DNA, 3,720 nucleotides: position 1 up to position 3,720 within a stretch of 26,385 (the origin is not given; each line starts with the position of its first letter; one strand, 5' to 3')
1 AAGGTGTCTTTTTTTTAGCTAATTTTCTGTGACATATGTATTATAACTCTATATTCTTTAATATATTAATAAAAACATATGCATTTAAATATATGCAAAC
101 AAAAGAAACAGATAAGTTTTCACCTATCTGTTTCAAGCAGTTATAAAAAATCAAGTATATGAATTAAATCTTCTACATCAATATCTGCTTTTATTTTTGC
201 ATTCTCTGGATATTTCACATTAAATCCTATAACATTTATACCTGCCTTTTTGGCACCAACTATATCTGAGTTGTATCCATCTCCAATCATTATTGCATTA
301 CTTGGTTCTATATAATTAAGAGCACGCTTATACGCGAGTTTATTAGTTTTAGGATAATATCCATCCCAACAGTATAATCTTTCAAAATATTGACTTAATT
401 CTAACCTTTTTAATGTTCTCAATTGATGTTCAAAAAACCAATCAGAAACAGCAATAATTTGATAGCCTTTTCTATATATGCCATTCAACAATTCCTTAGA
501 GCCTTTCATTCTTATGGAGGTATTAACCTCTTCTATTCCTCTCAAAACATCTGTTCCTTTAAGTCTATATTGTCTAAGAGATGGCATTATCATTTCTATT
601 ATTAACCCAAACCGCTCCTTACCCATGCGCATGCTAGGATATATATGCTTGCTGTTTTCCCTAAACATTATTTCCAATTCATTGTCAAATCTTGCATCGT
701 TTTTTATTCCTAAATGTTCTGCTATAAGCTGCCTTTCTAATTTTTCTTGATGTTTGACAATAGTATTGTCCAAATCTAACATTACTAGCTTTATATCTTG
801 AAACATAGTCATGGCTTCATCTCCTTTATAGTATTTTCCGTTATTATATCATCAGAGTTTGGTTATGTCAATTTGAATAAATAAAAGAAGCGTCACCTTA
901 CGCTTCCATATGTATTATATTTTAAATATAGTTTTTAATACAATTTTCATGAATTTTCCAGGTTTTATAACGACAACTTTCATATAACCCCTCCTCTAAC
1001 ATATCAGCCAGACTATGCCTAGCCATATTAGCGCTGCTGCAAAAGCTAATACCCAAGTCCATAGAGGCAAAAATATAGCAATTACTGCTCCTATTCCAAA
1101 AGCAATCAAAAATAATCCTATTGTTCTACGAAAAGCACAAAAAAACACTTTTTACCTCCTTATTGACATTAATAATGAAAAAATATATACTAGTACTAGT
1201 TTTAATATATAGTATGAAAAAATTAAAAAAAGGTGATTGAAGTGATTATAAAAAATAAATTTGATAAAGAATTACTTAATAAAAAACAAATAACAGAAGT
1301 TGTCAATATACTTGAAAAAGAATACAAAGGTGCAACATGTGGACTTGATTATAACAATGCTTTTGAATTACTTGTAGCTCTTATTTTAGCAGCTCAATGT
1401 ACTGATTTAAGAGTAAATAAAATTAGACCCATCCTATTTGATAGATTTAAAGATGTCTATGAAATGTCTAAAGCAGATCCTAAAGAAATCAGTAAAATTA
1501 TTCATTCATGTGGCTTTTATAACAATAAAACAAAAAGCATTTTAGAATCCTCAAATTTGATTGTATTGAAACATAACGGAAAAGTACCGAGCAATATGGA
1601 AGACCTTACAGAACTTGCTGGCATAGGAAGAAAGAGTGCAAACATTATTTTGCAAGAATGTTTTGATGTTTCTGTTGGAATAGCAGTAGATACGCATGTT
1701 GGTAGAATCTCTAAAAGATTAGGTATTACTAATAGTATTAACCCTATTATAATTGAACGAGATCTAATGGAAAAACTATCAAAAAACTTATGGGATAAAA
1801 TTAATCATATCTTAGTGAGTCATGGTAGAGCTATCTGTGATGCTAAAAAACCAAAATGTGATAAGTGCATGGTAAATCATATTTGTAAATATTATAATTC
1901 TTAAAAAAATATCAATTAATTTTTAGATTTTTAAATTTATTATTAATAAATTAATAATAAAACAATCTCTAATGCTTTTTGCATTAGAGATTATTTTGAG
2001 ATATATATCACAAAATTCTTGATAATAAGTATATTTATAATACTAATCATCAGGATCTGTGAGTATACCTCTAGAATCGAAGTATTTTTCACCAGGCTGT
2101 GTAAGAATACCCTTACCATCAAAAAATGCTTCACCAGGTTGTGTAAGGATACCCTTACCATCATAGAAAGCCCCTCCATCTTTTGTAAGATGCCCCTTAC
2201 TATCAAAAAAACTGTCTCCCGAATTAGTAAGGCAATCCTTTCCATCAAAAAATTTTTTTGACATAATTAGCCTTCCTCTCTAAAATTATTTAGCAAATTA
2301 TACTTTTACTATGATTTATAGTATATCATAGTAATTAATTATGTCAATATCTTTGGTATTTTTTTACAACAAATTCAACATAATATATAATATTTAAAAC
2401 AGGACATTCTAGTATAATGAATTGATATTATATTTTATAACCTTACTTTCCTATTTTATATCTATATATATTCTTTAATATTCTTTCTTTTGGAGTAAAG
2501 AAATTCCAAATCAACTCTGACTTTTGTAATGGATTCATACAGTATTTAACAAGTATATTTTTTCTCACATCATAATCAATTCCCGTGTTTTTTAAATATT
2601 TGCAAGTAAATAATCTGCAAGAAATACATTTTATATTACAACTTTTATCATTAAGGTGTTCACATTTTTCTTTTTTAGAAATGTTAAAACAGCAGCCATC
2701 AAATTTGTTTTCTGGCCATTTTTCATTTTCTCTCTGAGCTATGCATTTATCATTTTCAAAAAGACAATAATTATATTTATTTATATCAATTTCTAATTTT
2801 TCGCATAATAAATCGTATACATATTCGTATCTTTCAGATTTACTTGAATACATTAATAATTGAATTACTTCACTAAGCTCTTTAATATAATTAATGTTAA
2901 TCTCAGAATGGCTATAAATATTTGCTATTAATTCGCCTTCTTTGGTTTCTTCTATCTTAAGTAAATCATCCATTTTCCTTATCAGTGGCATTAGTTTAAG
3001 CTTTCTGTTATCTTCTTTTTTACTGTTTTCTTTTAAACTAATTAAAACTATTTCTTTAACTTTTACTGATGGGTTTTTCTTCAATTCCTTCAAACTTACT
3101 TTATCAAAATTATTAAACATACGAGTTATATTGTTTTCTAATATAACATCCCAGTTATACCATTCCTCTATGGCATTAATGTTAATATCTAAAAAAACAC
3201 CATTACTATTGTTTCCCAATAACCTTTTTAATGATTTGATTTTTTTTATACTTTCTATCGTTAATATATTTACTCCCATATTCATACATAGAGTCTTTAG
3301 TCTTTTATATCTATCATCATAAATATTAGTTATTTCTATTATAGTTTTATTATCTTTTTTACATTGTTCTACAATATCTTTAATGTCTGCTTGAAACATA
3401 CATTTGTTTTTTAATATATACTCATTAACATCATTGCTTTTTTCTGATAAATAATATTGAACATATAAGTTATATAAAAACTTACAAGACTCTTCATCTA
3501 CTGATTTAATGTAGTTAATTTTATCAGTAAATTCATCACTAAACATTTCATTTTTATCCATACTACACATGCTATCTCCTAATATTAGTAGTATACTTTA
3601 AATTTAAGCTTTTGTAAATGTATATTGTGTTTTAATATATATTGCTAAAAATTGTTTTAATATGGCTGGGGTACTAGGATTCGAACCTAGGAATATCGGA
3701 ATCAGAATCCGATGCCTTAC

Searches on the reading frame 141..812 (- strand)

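Call 8: search_protein_families(library=pfam, proteins=[window:141-812:-], max_evalue=0.01)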
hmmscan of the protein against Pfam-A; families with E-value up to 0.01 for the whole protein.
window:141-812:- (223 aa): 4 families
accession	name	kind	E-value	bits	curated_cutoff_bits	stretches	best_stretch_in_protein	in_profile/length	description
PF00702.32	Hydrolase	-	1.4e-12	48.9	26.4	1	7-191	1-191/191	haloacid dehalogenase-like hydrolase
PF13419.12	HAD_2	-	9.6e-11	42.5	23.8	1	11-196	2-177/178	Haloacid dehalogenase-like hydrolase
PF13242.12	Hydrolase_like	-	6.9e-08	32.7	22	1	154-195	3-46/75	HAD-hyrolase-like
PF09419.16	PGP_phosphatase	-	0.0062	16.6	20.4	0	169-193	135-160/168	Mitochondrial PGP phosphatase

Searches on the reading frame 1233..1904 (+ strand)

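Call 8: search_protein_families(library=pfam, proteins=[window:1233-1904:+], max_evalue=0.01)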
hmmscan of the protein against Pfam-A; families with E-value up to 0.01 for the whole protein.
window:1233-1904:+ (223 aa): 2 families
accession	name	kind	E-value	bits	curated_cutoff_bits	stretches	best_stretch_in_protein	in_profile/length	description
PF00730.31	HhH-GPD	-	1.3e-20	74.2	26.2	1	48-183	1-107/108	HhH-GPD superfamily base excision DNA repair protein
PF00633.29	HHH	-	3.2e-05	24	24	1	114-141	2-29/30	Helix-hairpin-helix motif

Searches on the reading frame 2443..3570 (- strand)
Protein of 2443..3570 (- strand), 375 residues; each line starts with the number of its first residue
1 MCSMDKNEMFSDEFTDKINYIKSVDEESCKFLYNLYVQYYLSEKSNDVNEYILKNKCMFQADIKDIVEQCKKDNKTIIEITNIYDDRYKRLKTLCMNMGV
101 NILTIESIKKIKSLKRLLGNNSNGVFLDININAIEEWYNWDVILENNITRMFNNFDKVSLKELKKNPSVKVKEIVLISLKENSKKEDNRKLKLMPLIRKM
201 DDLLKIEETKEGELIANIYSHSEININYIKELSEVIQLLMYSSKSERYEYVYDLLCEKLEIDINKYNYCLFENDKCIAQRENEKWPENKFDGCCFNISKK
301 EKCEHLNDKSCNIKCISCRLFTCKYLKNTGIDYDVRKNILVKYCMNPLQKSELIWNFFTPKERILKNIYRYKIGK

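Call 8: search_protein_families(library=pfam, proteins=[window:2443-3570:-], max_evalue=0.01)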
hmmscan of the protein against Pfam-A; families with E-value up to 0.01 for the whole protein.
window:2443-3570:- (375 aa): 1 family
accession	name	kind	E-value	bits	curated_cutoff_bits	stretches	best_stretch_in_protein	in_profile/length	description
PF10551.15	MULE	-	0.0049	17.7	27.6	0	229-300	26-99/99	MULE transposase domain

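Call 17: find_encoding_contigs(protein=window:2443-3570:-, flank=10000, max_places=10)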
Protein window:2443-3570:- (375 aa): no gene with exactly this product is on record in the collection.

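Call 59: search_protein_families(library=ncbifam, proteins=[window:2443-3570:-], max_evalue=0.01)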
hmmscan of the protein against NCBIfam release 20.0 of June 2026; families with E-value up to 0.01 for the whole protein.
window:2443-3570:- (375 aa): 0 families

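Call 60: search_protein_families(library=phrogs, proteins=[window:2443-3570:-], max_evalue=0.01)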
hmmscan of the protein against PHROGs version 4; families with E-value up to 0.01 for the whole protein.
window:2443-3570:- (375 aa): 0 families

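Call 61: search_protein_families(library=padloc, proteins=[window:2443-3570:-], max_evalue=0.01)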
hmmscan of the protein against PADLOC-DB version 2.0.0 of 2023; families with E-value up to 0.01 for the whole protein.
window:2443-3570:- (375 aa): 0 families
